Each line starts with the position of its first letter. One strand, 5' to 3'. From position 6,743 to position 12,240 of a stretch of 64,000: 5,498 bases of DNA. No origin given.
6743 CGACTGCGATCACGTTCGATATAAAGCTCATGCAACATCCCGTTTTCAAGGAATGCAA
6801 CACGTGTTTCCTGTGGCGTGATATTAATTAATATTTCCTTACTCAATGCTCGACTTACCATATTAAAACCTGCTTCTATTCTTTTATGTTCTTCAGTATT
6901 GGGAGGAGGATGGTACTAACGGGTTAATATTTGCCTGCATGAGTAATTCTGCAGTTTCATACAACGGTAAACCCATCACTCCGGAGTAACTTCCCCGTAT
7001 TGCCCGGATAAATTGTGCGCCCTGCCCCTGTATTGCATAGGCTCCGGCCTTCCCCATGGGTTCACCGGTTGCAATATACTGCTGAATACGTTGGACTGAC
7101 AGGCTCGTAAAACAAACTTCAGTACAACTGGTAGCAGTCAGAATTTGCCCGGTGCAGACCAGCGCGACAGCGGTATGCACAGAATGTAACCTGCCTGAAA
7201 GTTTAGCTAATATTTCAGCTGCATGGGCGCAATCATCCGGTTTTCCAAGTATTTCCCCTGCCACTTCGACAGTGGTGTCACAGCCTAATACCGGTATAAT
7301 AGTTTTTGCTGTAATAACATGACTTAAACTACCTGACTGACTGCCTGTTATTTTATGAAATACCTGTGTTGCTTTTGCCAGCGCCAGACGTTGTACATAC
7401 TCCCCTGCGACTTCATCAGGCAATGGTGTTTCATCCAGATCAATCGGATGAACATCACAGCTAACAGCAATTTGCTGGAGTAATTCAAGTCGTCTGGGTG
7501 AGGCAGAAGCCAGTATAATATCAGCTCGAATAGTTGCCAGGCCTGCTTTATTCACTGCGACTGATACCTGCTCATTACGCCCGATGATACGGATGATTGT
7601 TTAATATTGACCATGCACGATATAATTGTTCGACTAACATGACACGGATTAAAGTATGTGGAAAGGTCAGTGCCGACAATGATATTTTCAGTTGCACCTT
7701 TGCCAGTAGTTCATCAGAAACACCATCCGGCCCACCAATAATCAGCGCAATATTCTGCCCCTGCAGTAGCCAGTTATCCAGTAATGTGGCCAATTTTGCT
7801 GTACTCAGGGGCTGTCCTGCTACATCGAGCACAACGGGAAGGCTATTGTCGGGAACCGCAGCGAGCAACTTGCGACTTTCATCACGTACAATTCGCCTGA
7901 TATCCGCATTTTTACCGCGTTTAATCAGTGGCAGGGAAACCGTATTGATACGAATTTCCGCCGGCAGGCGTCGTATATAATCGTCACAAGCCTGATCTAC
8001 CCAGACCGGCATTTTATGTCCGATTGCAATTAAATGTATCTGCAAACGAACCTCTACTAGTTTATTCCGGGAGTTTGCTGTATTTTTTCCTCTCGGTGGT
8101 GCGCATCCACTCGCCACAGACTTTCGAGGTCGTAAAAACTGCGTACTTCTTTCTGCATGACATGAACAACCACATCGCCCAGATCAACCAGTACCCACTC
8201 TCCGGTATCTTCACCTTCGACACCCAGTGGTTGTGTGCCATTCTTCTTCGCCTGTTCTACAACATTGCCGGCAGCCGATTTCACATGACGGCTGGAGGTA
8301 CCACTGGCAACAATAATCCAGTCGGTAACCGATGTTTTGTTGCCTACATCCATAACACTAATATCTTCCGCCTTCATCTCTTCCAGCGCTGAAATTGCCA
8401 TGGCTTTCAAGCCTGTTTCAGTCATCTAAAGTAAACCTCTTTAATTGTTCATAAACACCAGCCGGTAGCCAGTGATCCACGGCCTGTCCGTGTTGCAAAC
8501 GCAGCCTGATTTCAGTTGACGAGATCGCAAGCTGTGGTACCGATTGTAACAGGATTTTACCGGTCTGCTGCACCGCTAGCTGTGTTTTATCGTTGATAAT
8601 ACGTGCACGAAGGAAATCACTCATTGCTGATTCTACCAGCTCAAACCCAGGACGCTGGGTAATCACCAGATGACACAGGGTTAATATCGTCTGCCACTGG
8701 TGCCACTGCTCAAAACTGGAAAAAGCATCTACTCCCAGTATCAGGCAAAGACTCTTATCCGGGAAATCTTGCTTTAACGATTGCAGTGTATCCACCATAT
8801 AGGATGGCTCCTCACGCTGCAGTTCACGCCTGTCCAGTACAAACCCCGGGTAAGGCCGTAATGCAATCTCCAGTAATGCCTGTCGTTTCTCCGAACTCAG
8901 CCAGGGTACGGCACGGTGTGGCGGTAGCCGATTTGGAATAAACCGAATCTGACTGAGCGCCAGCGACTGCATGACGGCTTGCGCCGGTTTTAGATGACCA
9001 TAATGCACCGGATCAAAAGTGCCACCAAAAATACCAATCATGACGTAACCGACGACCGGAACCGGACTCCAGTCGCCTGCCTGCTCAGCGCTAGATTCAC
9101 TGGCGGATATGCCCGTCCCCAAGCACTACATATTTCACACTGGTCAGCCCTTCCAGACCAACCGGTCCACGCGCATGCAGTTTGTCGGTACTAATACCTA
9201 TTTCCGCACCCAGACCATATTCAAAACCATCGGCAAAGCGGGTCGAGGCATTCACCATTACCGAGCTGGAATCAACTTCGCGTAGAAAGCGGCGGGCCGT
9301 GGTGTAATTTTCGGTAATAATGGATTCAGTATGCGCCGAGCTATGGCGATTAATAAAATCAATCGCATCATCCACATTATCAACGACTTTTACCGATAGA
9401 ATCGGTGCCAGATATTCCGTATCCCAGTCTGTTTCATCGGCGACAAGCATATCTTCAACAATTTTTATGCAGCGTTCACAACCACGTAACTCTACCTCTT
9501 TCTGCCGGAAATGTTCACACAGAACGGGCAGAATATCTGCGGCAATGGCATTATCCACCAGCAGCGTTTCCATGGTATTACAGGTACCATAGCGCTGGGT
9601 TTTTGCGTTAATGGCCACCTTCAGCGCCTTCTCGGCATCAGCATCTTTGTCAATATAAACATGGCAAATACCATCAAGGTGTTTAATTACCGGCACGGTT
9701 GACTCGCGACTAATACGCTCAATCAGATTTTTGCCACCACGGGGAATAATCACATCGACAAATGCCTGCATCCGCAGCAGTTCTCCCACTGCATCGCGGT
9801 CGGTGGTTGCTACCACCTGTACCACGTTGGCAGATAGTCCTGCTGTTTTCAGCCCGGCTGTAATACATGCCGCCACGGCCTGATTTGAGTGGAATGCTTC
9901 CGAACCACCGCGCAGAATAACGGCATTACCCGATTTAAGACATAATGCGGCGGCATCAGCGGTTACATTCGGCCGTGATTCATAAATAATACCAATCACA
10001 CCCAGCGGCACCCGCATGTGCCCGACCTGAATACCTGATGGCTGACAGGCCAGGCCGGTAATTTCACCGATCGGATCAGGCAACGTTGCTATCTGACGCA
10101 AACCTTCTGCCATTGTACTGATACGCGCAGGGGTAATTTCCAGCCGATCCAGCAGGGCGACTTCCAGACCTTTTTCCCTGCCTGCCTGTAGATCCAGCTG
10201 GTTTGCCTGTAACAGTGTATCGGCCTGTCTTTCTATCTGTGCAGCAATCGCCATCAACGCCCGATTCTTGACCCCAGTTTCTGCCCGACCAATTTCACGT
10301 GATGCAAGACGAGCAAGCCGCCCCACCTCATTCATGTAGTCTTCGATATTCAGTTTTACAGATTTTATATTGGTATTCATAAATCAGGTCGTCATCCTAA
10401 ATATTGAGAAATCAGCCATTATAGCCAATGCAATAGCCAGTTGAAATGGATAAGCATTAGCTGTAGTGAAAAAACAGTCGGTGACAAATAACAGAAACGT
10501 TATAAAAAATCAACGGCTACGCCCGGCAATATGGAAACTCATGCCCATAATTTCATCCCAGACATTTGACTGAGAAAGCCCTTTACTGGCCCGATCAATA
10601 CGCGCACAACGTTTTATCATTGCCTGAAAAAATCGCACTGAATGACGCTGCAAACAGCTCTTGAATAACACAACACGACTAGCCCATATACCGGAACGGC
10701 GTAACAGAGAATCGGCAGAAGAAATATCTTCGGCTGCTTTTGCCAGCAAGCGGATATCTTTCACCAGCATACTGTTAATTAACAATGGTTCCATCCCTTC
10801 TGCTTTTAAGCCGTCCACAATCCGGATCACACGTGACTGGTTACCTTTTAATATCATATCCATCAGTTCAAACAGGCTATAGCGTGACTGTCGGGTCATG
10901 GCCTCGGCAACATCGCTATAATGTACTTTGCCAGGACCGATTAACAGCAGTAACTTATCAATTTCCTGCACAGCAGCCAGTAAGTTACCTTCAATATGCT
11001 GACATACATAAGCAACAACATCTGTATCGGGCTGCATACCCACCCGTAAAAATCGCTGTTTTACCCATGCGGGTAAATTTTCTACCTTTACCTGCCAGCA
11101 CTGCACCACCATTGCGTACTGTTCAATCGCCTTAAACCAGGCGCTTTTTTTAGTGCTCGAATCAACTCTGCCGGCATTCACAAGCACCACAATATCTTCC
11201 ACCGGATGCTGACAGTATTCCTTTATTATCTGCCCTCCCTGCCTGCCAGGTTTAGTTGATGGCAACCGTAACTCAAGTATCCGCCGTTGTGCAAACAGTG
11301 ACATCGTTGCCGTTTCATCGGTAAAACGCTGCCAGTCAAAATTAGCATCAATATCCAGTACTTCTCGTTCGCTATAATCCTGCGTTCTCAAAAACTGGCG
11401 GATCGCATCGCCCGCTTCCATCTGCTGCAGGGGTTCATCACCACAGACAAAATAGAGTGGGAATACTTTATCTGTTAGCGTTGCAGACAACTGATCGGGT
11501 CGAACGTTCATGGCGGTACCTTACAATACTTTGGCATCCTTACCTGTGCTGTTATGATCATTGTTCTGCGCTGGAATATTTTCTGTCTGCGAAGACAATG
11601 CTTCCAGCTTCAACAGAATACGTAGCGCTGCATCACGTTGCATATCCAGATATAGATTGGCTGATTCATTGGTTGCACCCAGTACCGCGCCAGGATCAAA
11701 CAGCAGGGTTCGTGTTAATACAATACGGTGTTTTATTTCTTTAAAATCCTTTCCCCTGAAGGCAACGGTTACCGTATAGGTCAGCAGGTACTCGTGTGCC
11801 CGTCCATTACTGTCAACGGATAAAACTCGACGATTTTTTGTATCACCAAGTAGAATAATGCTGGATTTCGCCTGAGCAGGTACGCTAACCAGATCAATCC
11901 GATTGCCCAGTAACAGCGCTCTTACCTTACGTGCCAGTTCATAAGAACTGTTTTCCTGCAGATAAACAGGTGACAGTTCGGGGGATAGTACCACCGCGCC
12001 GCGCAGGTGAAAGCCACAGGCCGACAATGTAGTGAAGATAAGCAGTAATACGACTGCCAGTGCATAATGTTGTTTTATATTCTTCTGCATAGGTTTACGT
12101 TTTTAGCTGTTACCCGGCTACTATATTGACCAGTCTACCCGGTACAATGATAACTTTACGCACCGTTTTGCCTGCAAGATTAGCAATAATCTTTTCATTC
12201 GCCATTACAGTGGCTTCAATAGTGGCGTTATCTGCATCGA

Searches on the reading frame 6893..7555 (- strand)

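Call 17: search_protein_families(library=pfam, proteins=[window:6893-7555:-], max_evalue=0.001)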
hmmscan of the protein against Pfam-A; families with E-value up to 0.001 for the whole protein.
window:6893-7555:- (220 aa): 1 family
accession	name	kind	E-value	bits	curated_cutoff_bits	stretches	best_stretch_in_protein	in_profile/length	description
PF02545.19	Maf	-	2.3e-57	194.1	27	1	13-207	2-186/187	Maf-like protein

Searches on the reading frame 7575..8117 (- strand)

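Call 81: search_protein_families(library=pfam, proteins=[window:7575-8117:-], max_evalue=0.001)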
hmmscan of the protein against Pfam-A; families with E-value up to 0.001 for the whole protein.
window:7575-8117:- (180 aa): 1 family
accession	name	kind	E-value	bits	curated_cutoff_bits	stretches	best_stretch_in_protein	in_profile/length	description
PF02590.22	SPOUT_MTase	-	2.2e-46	158.1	27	1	25-178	1-154/154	Predicted SPOUT methyltransferase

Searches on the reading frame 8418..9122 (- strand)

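Call 17: search_protein_families(library=pfam, proteins=[window:8418-9122:-], max_evalue=0.001)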
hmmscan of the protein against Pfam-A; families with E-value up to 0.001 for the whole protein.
window:8418-9122:- (234 aa): 1 family
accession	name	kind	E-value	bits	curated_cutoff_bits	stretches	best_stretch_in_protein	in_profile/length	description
PF01467.32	CTP_transf_like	-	4.9e-25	88.7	21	1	31-207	1-132/133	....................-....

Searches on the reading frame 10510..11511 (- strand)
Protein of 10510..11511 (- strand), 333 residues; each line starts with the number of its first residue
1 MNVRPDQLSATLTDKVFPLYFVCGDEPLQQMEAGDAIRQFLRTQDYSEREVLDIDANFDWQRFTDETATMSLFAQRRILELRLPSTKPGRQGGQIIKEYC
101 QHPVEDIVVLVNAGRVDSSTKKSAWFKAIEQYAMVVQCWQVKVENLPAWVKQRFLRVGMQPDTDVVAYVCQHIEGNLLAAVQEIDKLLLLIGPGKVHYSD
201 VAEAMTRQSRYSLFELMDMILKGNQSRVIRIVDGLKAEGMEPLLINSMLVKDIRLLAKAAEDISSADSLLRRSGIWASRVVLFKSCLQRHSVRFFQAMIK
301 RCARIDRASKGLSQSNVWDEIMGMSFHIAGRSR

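Call 17: search_protein_families(library=pfam, proteins=[window:10510-11511:-], max_evalue=0.001)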
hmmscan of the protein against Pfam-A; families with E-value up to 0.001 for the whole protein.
window:10510-11511:- (333 aa): 3 families
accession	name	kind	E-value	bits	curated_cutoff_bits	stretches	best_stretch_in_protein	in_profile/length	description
PF06144.19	DNA_pol3_delta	-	5.4e-15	55.9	21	1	20-138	1-123/124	DNA polymerase III, delta subunit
PF14840.11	DNA_pol3_delt_C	-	7.4e-08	33.2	27.3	1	214-330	2-120/125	Processivity clamp loader gamma complex DNA pol III C-term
PF21694.2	DNA_pol3_delta_C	-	9.3e-08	32.5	27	1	213-310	4-104/121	DNA polymerase III delta subunit, C-terminal domain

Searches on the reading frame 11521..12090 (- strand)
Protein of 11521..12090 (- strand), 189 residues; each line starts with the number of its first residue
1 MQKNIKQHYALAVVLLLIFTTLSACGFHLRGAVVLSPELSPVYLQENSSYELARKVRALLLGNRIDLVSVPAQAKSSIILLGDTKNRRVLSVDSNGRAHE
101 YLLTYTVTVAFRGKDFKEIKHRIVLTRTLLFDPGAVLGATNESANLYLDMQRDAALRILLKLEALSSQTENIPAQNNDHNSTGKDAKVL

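Call 81: search_protein_families(library=pfam, proteins=[window:11521-12090:-], max_evalue=0.001)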
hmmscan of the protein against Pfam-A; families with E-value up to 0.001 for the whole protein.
window:11521-12090:- (189 aa): 1 family
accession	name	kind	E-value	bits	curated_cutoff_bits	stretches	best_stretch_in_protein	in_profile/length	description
PF04390.17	LptE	-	4.4e-14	53.6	23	1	42-162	4-118/118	Lipopolysaccharide-assembly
